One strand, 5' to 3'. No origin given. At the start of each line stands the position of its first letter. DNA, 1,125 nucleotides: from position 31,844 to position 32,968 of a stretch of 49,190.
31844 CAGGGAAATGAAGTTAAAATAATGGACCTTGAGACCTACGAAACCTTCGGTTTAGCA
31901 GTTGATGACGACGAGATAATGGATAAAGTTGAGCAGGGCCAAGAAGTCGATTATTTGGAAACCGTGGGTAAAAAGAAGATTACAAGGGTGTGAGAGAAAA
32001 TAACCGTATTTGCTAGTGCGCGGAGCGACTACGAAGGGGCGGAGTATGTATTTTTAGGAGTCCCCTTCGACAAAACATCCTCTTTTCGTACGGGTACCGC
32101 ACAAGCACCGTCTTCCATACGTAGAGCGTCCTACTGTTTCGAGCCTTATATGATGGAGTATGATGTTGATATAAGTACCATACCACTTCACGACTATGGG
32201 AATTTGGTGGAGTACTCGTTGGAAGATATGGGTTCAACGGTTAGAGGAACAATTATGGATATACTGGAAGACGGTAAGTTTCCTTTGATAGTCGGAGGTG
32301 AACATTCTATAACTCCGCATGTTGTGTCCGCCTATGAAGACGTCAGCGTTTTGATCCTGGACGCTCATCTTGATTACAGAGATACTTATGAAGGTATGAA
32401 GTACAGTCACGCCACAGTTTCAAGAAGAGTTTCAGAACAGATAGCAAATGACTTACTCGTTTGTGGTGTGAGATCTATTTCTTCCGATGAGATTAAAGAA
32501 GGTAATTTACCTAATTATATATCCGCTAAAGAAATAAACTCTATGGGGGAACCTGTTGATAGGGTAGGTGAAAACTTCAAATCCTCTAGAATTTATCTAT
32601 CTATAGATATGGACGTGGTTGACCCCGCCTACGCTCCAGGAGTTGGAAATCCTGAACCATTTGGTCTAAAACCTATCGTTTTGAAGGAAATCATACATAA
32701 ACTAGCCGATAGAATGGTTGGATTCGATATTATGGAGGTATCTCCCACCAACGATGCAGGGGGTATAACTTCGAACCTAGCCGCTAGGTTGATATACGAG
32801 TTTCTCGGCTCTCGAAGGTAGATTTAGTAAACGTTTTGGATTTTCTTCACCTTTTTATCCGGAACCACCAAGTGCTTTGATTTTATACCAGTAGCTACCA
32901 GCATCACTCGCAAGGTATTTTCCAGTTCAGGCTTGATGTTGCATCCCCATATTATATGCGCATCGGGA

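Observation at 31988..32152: aIF5A and agmatinase share one reading frame, split by a single TGA, and agmatinase has no canonical start codon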

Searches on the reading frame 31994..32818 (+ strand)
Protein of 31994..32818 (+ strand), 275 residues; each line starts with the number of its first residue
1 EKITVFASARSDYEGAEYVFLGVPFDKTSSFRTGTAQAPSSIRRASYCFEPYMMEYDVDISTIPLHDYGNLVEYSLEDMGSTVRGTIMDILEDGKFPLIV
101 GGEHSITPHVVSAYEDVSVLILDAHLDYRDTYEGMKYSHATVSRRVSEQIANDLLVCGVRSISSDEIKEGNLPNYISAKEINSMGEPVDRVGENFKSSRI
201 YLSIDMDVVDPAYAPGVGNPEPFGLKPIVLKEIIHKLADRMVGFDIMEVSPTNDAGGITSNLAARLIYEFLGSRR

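Call 8: search_protein_families(library=pfam, proteins=[window:31994-32818:+, window:32150-32818:+])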
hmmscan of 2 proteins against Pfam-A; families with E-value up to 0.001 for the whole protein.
window:31994-32818:+ (275 aa): 1 family
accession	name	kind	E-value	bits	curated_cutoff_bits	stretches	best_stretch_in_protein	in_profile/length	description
PF00491.26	Arginase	-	9.5e-67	225.8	22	1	17-271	2-279/280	Arginase family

window:32150-32818:+ (223 aa): 1 family
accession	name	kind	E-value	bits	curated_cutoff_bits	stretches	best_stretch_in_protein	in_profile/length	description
PF00491.26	Arginase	-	2.2e-53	182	22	1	4-219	44-279/280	Arginase family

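Call 9: search_protein_families(library=ncbifam, proteins=[window:31994-32818:+])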
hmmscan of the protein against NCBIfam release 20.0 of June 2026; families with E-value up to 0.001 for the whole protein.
window:31994-32818:+ (275 aa): 5 families
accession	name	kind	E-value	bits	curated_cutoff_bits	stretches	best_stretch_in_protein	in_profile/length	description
TIGR01230.1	agmatinase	equivalog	8.8e-65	219.1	174.3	1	5-272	2-274/275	agmatinase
NF002564.0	PRK02190.1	subfamily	3.7e-41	141.3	302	1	11-272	28-299/307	agmatinase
TIGR01227.1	hutG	equivalog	7.6e-34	117.3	229.15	1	12-271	31-306/307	formimidoylglutamase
TIGR01229.1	rocF_arginase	equivalog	1.3e-16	60.8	227.6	2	152-257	167-281/300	arginase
NF010347.0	PRK13775.1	equivalog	4.5e-15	55.7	381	1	10-268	43-321/331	formimidoylglutamase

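Call 10: search_solved_structures(query=window:31994-32818:+, show_alignments=3)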
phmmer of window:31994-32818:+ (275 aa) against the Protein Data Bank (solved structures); distinct sequences matched with E-value up to 0.001: 70 (the best 60 are shown).
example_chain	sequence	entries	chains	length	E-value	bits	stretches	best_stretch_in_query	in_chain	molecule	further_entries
3pzl_A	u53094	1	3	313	6.4e-60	206.2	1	6-274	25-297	Agmatine ureohydrolase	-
3lhl_A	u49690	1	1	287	8.1e-36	127.2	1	12-269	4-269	Putative agmatinase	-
6vsu_A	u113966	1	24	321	4.8e-31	111.6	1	19-270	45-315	Arginase 1, mitochondrial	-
3nio_A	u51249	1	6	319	2.1e-29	106.2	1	12-271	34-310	Guanidinobutyrase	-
1gq6_A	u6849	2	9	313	1.4e-28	103.5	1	14-271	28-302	PROCLAVAMINATE AMIDINO HYDROLASE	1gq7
6vss_A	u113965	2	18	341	4.9e-26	95.1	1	19-270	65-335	Arginase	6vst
1wog_A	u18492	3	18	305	5.7e-25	91.6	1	16-271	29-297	agmatinase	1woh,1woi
3nip_A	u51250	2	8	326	9.6e-22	81.1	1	15-271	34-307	3-guanidinopropionase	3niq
7esr_A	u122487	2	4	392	1.7e-21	80.2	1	18-269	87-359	Probable agmatinase 2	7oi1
9fek_A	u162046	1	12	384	4e-21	79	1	18-272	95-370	Putative agmatinase 2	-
7lol_A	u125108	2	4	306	1.4e-20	77.3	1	15-271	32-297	Agmatinase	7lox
7lba_A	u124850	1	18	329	1.8e-20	76.9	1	15-271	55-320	Agmatinase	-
3m1r_A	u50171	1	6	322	1.8e-18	70.4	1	19-270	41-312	Formimidoylglutamase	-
4dz4_A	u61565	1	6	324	6.6e-18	68.5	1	11-269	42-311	Agmatinase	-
8ryi_C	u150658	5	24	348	7.3e-16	61.8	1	15-273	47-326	Arginase family protein | metformin hydrolase subunit B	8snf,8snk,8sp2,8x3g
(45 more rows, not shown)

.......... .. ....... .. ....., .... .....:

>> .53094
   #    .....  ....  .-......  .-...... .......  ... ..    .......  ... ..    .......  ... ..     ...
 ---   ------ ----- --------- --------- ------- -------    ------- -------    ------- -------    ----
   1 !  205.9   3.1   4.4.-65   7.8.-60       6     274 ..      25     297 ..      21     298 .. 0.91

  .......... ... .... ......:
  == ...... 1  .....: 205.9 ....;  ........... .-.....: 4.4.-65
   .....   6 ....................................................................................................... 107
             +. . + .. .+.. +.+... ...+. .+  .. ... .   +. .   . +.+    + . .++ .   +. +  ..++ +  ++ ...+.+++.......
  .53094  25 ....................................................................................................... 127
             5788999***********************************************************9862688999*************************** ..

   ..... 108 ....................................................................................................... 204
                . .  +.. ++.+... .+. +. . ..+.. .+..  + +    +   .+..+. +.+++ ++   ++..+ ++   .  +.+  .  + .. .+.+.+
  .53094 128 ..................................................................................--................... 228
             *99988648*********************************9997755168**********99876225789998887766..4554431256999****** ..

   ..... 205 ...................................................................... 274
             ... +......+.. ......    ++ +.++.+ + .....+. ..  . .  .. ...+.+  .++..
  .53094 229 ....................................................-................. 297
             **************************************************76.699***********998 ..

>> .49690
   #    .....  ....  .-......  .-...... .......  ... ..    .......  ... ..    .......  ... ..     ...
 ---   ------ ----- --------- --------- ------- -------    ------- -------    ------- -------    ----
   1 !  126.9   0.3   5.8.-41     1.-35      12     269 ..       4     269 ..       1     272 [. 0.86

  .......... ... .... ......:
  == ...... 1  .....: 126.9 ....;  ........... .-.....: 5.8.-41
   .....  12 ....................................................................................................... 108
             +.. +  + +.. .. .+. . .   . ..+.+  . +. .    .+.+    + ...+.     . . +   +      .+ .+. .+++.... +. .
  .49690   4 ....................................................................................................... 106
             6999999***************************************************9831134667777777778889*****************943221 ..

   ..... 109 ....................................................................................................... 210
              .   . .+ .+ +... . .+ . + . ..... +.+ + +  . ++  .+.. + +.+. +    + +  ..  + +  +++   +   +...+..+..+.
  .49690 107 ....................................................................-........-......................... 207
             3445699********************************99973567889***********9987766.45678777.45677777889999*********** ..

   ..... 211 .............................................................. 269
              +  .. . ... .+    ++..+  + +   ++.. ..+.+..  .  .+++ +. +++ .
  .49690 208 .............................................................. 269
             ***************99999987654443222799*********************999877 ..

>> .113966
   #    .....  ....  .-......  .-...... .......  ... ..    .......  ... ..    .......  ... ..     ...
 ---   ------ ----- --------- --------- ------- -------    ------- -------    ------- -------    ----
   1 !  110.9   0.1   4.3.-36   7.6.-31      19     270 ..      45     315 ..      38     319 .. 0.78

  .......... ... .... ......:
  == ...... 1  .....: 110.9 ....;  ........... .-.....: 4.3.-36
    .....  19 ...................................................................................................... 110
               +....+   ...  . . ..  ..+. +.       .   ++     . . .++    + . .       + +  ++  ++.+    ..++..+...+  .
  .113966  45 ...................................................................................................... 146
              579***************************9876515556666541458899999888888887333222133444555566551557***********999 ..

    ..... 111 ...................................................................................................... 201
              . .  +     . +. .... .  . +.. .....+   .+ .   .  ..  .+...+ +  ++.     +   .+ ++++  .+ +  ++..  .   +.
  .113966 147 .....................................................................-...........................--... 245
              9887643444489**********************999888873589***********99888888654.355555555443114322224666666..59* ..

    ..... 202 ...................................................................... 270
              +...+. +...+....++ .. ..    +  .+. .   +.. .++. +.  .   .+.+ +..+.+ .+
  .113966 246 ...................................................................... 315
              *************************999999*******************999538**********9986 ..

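Call 11: find_homologous_proteins(query=window:31994-32818:+)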
Query window:31994-32818:+ (275 aa): 4692 proteins with E <= 0.001 among 5261 candidates; the best 120 are listed.
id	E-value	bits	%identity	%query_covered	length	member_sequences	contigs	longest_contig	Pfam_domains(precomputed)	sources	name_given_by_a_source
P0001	2.0e-141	488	100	81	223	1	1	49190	PF00491.27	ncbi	-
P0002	6.6e-115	401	71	92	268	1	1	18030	PF00491.27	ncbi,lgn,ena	-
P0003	1.0e-99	352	59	98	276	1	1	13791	PF00491.27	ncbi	-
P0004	7.1e-99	349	72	81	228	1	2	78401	PF00491.27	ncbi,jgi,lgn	-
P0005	5.5e-98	346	59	99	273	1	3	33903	PF00491.27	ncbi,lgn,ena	-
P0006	2.1e-92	328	57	98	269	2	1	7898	PF00491.27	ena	-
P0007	5.2e-92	326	55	98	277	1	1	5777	PF00491.27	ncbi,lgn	-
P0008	1.3e-90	322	67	78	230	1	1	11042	PF00491.27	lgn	-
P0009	5.6e-89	316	53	99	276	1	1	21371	PF00491.27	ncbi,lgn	-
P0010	2.5e-88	314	54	98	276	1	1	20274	PF00491.27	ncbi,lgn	-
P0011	5.7e-87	310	55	98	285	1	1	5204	PF00491.27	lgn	-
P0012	1.6e-86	308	53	99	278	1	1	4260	PF00491.27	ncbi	-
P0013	4.4e-86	307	64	80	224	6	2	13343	PF00491.27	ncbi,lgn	-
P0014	9.8e-86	306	53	98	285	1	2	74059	PF00491.27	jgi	-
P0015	1.0e-85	306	51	99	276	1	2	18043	PF00491.27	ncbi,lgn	ncbi:MAG: agmatinase [Thermoplasmatota archaeon]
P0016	1.5e-85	305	54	98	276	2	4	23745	PF00491.27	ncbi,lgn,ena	-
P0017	6.1e-85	303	53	97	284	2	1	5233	PF00491.27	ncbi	-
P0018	1.3e-84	302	53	98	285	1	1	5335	PF00491.27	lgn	-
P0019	1.9e-84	301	54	98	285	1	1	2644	PF00491.27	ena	-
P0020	6.9e-84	300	53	98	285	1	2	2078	PF00491.27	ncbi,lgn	-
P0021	7.3e-84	300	53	98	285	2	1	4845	PF00491.27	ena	-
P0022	1.3e-83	299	53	98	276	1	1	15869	PF00491.27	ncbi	ncbi:MAG: agmatinase [Thermoplasmatota archaeon]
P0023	1.4e-83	299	53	98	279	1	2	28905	PF00491.27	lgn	-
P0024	1.8e-83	298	52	98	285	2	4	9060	PF00491.27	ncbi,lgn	-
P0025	2.2e-83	298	51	98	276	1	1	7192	PF00491.27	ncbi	-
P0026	5.9e-83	297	53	98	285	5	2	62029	PF00491.27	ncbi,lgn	ncbi:MAG: agmatinase [Thermoplasmata archaeon]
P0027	1.1e-82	296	50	98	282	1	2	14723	PF00491.27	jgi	-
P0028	1.2e-82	296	50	99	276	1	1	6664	PF00491.27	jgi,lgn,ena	-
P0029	2.2e-82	295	50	98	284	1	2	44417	PF00491.27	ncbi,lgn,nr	ncbi:MAG: agmatinase [Candidatus Thermoplasmatota archaeon]|nr:agmatinase [Candidatus Thermoplasmato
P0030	3.5e-82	294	51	99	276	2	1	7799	PF00491.27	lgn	-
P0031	5.8e-82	293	53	98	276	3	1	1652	PF00491.27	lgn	-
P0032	6.2e-82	293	52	98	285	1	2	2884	PF00491.27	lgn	-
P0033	7.2e-82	293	52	99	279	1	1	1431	PF00491.27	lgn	-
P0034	2.6e-81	291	49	99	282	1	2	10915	PF00491.27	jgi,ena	-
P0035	2.6e-81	291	52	98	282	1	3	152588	PF00491.27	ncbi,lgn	-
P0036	2.8e-81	291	51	98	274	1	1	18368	PF00491.27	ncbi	-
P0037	2.8e-81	291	52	99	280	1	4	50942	PF00491.27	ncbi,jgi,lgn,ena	-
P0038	4.9e-81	290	50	98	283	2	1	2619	PF00491.27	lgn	-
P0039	5.2e-81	290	51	99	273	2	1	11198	PF00491.27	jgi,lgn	-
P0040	7.5e-81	290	51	99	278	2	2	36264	PF00491.27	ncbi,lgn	ncbi:MAG: agmatinase [Candidatus Saliniplasma sp.]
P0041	9.6e-81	289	52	98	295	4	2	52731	PF00491.27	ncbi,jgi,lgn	-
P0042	1.0e-80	289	52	98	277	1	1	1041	PF00491.27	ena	-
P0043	1.2e-80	289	50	99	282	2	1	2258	PF00491.27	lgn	-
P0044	2.7e-80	288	49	98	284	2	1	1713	PF00491.27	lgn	-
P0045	2.7e-80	288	51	98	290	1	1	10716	PF00491.27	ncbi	ncbi:MAG: agmatinase [Candidatus Thermoplasmatota archaeon]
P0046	3.1e-80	288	48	99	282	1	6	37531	PF00491.27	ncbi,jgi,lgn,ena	-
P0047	4.2e-80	287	51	98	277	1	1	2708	PF00491.27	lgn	-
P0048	4.3e-80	287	51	98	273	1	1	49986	PF00491.27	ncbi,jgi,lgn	-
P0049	1.1e-79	286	49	98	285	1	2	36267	PF00491.27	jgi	-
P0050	1.3e-79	286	51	98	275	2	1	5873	PF00491.27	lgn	-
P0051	2.6e-79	285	49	99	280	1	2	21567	PF00491.27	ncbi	-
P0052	2.9e-79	284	49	98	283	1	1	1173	PF00491.27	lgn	-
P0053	4.1e-79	284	51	98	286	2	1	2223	PF00491.27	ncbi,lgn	-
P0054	5.0e-79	284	52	98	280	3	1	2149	PF00491.27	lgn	-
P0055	5.3e-79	284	49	98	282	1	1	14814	PF00491.27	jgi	-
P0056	8.2e-79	283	51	98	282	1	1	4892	PF00491.27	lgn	-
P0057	8.5e-79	283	53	99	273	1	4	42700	PF00491.27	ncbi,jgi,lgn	-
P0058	1.1e-78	283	51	98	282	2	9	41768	PF00491.27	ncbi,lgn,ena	-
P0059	1.4e-78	282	48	99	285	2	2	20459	PF00491.27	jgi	-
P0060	3.1e-78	281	50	98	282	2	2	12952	PF00491.27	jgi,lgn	-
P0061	4.6e-78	281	49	98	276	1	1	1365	PF00491.27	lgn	-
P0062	9.0e-78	280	50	98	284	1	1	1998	PF00491.27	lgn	-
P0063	1.1e-77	279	49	98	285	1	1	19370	PF00491.27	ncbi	-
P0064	2.1e-77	278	53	98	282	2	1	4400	PF00491.27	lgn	-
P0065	5.0e-76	274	49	98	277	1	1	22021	PF00491.27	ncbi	ncbi:MAG: agmatinase [Thermoplasmata archaeon]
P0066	6.3e-76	274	52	98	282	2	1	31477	PF00491.27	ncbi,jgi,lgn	-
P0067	1.3e-74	269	48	97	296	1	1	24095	PF00491.27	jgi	jgi:agmatinase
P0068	1.6e-74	269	48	98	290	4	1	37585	PF00491.27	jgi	-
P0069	1.8e-74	269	46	99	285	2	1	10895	PF00491.27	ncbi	ncbi:MAG: agmatinase [Candidatus Thermoplasmatota archaeon]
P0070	3.2e-74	268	49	96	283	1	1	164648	PF00491.27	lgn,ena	-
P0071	5.3e-74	267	49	96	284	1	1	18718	PF00491.27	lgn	-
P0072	9.8e-74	266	51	99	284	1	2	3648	PF00491.27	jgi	jgi:agmatinase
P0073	1.4e-73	266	49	97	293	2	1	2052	PF00491.27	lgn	-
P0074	3.9e-73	264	49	96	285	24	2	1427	PF00491.27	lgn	-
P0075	5.0e-73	264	50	97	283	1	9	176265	PF00491.27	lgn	-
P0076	6.0e-73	264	51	99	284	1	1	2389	PF00491.27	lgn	-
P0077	9.0e-73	263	51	99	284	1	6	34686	PF00491.27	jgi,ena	jgi:agmatinase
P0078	1.0e-72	263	50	96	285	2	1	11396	PF00491.27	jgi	-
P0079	1.4e-72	263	50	96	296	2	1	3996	PF00491.27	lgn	-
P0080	2.3e-72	262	47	96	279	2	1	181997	PF00491.27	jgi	-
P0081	2.8e-72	262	47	96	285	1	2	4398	PF00491.27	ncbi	-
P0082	6.5e-72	260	48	97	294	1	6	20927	PF00491.27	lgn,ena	-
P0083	1.5e-71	259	48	96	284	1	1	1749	PF00491.27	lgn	-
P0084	1.7e-71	259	45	97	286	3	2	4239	PF00491.27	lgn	-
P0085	2.1e-71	259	49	97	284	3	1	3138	PF00491.27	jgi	jgi:agmatinase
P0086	2.5e-71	258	47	97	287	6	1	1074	PF00491.27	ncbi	-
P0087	2.5e-71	258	47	96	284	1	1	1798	PF00491.27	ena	-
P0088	2.5e-71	258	49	97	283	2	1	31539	PF00491.27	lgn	-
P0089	4.6e-71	258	47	98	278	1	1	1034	PF00491.27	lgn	-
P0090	5.4e-71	257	49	99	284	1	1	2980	PF00491.27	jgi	-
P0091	5.6e-71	257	49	99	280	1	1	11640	PF00491.27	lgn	-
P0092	6.1e-71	257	49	97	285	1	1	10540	PF00491.27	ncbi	ncbi:MAG: agmatinase [Thermoplasmata archaeon]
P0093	7.0e-71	257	50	97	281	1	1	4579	PF00491.27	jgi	jgi:agmatinase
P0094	8.5e-71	257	51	96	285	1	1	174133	PF00491.27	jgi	jgi:agmatinase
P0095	9.5e-71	257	48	97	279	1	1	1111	PF00491.27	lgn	-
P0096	1.1e-70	256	46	98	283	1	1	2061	PF00491.27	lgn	-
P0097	1.1e-70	256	45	98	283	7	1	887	PF00491.27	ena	-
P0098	1.1e-70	256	50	99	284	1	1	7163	PF00491.27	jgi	jgi:agmatinase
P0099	1.2e-70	256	48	97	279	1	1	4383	PF00491.27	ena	-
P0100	1.4e-70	256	46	96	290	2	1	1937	PF00491.27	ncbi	-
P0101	1.6e-70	256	49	99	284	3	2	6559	PF00491.27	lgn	-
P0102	1.6e-70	256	48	98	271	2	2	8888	PF00491.27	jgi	-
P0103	1.6e-70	256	48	97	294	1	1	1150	PF00491.27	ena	-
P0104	1.7e-70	256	48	97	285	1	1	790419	PF00491.27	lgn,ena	-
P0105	2.5e-70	255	48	98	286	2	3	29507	PF00491.27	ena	-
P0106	2.7e-70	255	46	96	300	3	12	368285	PF00491.27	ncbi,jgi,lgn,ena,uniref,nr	ncbi:agmatinase [Methanomassiliicoccus luminyensis]|jgi:agmatinase|uniref:agmatinase n=1 Tax=Methano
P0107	3.4e-70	255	50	97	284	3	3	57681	PF00491.27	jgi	jgi:agmatinase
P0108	3.5e-70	255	49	98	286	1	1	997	PF00491.27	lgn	-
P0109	4.2e-70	254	49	99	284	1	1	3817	PF00491.27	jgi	jgi:agmatinase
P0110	4.6e-70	254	47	98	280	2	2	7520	PF00491.27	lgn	-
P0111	5.0e-70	254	47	97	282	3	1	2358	PF00491.27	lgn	-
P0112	5.6e-70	254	50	96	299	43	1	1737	PF00491.27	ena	-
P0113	5.7e-70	254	47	96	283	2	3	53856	PF00491.27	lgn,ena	-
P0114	5.8e-70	254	47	97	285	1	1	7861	PF00491.27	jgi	jgi:agmatinase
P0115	6.0e-70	254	48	97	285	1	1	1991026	PF00491.27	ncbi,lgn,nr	ncbi:MAG: agmatinase [Methanobacteriota archaeon]|nr:MAG: agmatinase [Euryarchaeota archaeon]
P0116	7.3e-70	254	46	96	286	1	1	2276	PF00491.27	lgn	-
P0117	7.8e-70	254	49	97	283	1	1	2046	PF00491.27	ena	-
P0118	1.1e-69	253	45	98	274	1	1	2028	PF00491.27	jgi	jgi:agmatinase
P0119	1.1e-69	253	49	97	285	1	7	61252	PF00491.27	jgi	jgi:agmatinase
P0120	1.2e-69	253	47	97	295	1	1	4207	PF00491.27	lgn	-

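Call 12: find_related_loci(query=window:31994-32818:+, collection=genome_contigs, flank=3000)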
Query window:31994-32818:+ (275 aa) in genome_contigs; peptide patterns used: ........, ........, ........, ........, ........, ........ (x = any residue, [..] = any of these).
134 stretches matched a pattern; 69 encode a relative of the query (tblastn E <= 1e-3); 69 distinct loci.
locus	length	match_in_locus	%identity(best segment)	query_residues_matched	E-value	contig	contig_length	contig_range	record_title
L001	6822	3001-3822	74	1-274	9e-137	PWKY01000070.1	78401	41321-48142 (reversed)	MAG: Thermoplasmata archaeon isolate CSSed10_214 CS-Sed10-C176, whole genome shotgun sequence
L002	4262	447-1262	65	2-275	9e-114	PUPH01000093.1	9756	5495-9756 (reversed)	MAG: Thermoplasmata archaeon isolate B1Sed10_107R1 B1-Sed10-C9994, whole genome shotgun sequence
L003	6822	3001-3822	58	1-274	2e-104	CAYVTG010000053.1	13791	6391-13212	MAG TPA_asm: uncultured Thermoplasmata archaeon isolate SRP141376_co2_395 genome assembly, contig: NODE_8721_length_1379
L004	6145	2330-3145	59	3-274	2e-102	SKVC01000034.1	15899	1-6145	MAG: Thermoplasmata archaeon isolate CSSed162cmB_145 CSSed16-2cmB-9983, whole genome shotgun sequence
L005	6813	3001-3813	53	5-275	6e-95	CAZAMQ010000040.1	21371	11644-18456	MAG TPA_asm: uncultured Thermoplasmata archaeon isolate SRP141376_co1_89 genome assembly, contig: NODE_5300_length_21371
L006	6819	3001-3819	53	6-273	3e-91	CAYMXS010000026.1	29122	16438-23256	MAG TPA_asm: uncultured Thermoplasmata archaeon isolate ERP127260_co1_112 genome assembly, contig: NODE_554_length_29122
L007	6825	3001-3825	51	4-275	4e-91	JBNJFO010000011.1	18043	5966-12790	MAG: Thermoplasmatota archaeon isolate Y22_60dBSe2.bin.73 NODE_3293_length_18043_cov_5.912840, whole genome shotgun sequ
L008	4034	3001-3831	52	6-275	2e-89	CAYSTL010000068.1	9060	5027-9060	MAG TPA_asm: uncultured Thermoplasmata archaeon isolate ERP127260_co1_34 genome assembly, contig: NODE_3630_length_9060_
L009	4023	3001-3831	53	6-275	5e-89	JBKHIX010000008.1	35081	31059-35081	MAG: Thermoplasmata archaeon isolate D3M20_1 NODE_10_length_35081_cov_6.595643, whole genome shotgun sequence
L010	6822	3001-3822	50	5-274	6e-88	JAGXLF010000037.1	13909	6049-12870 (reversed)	MAG: Thermoplasmatota archaeon isolate GSL_GSL3510_9 NODE_596_length_13909_cov_15.9601, whole genome shotgun sequence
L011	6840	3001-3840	52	6-274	2e-87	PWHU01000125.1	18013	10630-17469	MAG: Thermoplasmata archaeon isolate T1Sed10_113R1 T1-Sed10-C2789, whole genome shotgun sequence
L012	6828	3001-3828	50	2-274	4e-87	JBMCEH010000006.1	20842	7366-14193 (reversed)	MAG: Candidatus Natronoplasma sp. isolate C4M09_28 NODE_630_length_20842_cov_7.549382, whole genome shotgun sequence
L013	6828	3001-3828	50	2-274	4e-87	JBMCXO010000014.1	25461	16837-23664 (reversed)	MAG: Candidatus Natronoplasma sp. isolate D5M12_42 NODE_585_length_25461_cov_9.930568, whole genome shotgun sequence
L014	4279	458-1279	49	5-275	9e-86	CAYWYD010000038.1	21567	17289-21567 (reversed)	MAG TPA_asm: uncultured Thermoplasmata archaeon isolate ERP127260_co1_119 genome assembly, contig: NODE_978_length_21567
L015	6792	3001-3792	53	4-274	3e-85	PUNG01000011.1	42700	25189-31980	MAG: Thermoplasmata archaeon isolate B1Sed10_20 B1-Sed10-C558, whole genome shotgun sequence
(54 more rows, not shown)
